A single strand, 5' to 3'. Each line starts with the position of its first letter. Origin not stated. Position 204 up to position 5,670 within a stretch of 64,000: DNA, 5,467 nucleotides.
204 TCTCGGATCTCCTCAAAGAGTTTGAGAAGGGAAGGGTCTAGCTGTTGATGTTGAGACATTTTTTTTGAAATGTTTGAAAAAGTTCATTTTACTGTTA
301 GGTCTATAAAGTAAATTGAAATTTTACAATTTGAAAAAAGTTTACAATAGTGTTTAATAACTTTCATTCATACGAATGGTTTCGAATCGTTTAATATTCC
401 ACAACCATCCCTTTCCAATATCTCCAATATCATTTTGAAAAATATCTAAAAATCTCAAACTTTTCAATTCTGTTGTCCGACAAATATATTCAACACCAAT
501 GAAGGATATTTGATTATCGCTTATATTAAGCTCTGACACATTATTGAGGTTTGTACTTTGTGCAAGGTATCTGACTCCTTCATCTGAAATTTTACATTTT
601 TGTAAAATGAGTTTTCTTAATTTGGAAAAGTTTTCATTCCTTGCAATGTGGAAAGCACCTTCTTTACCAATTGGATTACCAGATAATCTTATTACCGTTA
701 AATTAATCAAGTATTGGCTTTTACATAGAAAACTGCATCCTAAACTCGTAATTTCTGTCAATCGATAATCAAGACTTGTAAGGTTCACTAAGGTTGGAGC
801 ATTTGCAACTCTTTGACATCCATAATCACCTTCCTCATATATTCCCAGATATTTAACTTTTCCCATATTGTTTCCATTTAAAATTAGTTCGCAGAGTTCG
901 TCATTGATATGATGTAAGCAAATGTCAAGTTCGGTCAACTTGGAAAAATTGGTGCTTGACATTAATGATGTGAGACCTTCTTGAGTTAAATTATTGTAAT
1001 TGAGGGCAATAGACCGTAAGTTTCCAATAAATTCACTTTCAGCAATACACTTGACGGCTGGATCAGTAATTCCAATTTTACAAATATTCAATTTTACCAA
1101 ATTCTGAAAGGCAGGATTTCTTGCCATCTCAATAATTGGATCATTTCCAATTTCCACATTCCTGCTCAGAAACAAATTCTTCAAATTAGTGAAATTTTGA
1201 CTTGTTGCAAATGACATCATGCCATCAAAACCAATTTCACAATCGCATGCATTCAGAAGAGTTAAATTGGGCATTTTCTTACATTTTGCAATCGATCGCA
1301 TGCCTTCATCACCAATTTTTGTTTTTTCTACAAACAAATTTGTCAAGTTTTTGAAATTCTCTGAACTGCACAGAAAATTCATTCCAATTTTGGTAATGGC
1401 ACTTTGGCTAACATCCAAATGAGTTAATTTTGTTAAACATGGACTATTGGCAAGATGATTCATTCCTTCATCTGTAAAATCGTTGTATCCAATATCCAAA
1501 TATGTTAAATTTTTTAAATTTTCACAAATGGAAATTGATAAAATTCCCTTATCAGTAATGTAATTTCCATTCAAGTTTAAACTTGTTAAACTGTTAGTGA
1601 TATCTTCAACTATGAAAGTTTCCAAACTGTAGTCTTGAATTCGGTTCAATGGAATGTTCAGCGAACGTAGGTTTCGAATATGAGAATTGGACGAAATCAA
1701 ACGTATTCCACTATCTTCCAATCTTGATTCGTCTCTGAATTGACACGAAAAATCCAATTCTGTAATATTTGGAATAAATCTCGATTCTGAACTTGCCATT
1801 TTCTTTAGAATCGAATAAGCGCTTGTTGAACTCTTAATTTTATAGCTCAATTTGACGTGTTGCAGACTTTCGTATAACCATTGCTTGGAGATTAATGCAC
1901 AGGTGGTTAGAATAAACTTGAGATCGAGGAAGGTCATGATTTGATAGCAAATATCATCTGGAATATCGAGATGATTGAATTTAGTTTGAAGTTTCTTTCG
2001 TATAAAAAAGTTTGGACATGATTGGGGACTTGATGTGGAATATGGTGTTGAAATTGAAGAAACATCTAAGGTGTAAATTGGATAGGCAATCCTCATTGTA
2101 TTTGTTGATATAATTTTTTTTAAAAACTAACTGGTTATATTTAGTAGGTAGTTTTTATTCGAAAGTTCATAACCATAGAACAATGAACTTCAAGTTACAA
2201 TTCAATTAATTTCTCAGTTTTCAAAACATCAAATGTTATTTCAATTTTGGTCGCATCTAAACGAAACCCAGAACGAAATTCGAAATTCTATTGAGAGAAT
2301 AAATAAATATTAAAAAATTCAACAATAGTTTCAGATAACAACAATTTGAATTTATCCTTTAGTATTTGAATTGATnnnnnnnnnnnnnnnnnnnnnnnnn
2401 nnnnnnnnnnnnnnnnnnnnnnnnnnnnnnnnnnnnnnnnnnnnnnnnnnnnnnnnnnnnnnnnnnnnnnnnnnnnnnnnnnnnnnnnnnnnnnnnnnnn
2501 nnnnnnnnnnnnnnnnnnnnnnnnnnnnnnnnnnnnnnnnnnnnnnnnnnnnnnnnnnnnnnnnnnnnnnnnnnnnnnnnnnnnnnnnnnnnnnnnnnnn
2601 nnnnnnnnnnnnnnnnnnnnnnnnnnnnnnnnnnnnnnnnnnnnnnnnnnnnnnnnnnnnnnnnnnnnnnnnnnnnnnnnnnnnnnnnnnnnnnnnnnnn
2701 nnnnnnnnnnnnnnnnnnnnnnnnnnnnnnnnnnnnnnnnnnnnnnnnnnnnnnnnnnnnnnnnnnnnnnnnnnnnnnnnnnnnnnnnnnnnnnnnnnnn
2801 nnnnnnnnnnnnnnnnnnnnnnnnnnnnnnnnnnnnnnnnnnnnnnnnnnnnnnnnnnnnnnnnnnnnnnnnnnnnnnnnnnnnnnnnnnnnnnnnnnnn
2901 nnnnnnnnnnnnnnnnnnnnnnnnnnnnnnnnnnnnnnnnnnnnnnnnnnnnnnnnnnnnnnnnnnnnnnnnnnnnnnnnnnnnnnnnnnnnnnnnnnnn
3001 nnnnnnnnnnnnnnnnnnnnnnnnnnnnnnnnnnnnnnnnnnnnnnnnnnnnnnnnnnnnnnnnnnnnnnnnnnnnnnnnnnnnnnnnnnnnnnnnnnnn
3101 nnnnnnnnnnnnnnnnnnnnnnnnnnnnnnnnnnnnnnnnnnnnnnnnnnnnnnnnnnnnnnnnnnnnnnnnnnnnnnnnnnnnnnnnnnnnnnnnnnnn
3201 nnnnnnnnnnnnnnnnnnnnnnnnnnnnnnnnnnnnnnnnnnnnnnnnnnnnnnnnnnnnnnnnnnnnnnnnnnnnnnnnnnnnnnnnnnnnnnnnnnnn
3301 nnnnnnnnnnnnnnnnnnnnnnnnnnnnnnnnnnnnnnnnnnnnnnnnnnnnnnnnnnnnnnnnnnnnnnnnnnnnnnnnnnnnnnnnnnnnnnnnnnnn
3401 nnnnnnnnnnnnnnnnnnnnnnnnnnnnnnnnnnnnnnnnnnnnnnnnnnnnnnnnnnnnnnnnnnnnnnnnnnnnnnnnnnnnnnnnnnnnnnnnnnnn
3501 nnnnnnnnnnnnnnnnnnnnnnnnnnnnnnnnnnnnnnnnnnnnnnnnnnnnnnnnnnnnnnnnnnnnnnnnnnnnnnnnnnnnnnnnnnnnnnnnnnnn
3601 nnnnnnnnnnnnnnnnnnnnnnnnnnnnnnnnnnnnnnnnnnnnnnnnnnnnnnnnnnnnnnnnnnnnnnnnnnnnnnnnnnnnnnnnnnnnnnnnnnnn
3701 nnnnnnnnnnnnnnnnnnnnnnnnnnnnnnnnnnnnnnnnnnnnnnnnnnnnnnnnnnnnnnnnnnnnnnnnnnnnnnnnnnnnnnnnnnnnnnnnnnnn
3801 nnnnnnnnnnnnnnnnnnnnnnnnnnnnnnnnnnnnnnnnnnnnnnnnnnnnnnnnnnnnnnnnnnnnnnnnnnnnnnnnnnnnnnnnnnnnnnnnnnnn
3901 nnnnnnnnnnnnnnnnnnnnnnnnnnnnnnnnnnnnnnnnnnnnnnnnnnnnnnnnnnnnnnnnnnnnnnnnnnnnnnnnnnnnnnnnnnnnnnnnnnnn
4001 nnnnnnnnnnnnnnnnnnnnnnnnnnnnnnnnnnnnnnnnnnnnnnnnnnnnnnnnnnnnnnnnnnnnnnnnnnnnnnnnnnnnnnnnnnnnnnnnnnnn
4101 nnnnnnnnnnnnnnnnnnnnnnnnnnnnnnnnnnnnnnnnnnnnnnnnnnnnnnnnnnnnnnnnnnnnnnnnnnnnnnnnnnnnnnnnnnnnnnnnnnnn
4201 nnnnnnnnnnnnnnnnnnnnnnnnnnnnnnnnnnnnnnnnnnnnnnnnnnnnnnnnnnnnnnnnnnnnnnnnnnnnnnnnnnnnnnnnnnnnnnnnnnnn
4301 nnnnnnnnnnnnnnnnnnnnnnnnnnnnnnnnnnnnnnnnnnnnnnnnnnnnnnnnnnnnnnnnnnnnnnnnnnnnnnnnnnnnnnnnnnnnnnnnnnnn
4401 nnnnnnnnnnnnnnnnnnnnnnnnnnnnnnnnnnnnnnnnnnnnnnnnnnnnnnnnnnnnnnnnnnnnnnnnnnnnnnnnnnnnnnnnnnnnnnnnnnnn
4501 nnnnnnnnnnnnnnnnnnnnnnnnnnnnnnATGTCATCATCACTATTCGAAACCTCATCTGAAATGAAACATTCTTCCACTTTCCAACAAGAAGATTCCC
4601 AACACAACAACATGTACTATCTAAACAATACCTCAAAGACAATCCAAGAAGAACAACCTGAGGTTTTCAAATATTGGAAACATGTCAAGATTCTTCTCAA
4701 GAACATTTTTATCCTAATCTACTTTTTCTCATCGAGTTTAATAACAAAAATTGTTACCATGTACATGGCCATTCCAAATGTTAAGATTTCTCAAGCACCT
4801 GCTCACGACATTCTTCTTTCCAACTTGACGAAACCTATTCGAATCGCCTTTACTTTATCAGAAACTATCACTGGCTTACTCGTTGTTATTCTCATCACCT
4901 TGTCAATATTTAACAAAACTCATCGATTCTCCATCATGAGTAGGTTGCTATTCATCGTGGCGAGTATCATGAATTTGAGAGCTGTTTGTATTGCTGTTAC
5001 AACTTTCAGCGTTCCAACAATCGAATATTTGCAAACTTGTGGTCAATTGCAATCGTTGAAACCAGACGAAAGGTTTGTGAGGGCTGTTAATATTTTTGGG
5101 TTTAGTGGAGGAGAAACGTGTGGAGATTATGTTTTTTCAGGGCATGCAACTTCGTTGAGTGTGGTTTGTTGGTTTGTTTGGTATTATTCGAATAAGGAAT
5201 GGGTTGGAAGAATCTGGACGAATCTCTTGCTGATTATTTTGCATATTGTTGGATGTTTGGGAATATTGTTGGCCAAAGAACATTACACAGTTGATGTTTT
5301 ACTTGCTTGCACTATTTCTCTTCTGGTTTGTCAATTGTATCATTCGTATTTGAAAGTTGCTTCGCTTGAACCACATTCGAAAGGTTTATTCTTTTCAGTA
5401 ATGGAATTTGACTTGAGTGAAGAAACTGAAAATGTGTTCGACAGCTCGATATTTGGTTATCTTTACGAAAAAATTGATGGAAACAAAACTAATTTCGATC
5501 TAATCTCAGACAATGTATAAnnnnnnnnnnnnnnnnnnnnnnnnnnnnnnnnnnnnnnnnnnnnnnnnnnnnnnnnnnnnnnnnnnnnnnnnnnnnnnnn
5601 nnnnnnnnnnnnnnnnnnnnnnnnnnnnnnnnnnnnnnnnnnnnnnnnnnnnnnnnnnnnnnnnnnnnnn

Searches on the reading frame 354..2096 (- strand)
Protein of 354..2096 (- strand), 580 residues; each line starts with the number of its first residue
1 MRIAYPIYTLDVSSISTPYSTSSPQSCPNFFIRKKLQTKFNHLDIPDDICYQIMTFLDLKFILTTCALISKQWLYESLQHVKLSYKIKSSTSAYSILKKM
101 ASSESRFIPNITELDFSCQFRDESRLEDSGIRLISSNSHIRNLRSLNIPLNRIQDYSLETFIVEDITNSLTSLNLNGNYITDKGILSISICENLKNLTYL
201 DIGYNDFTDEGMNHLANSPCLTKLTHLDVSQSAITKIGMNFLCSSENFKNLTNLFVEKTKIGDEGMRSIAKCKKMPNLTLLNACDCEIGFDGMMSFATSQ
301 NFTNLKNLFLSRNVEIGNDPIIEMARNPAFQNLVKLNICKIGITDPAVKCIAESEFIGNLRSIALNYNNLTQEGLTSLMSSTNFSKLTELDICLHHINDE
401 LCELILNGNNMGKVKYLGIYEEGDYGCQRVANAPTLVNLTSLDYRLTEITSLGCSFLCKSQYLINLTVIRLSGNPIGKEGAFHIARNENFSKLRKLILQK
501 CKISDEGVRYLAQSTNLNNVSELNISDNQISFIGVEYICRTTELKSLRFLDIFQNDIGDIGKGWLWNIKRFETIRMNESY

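Call 72: search_protein_families(library=pfam, proteins=[window:354-2096:-], max_evalue=0.0001)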
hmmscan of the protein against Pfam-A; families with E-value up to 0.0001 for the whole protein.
window:354-2096:- (580 aa): 6 families
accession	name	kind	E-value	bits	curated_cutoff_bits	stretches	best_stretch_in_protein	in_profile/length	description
PF13516.12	LRR_6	-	2.5e-29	99.4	23.4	0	195-212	3-20/24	Leucine Rich repeat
PF12799.13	LRR_4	-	1.9e-16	60.2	27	0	519-559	2-38/44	Leucine Rich repeats (2 copies)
PF23598.1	LRR_14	-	8.2e-10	38.4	40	1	113-310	143-315/353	Leucine-rich repeat region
PF00560.39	LRR_1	-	6.4e-07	28.7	20.6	0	169-188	1-20/23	Leucine Rich Repeat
PF24758.1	LRR_At5g56370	-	6.4e-06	26.4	27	0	484-520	54-91/227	FBD-associated F-box protein At5g56370, LRR repeats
PF13855.12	LRR_8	-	3e-05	24.1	27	0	169-224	2-54/61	Leucine rich repeat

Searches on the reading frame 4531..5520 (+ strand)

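Call 72: search_protein_families(library=pfam, proteins=[window:4531-5520:+], max_evalue=0.0001)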
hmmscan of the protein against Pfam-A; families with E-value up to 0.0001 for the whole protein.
window:4531-5520:+ (329 aa): 2 families
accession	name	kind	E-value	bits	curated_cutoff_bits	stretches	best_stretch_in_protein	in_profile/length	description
PF14360.12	PAP2_C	-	4.9e-22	78.7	27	1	196-271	1-73/74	PAP2 superfamily C-terminal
PF01569.27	PAP2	-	1.2e-06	28.8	27.2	1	202-273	52-124/130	PAP2 superfamily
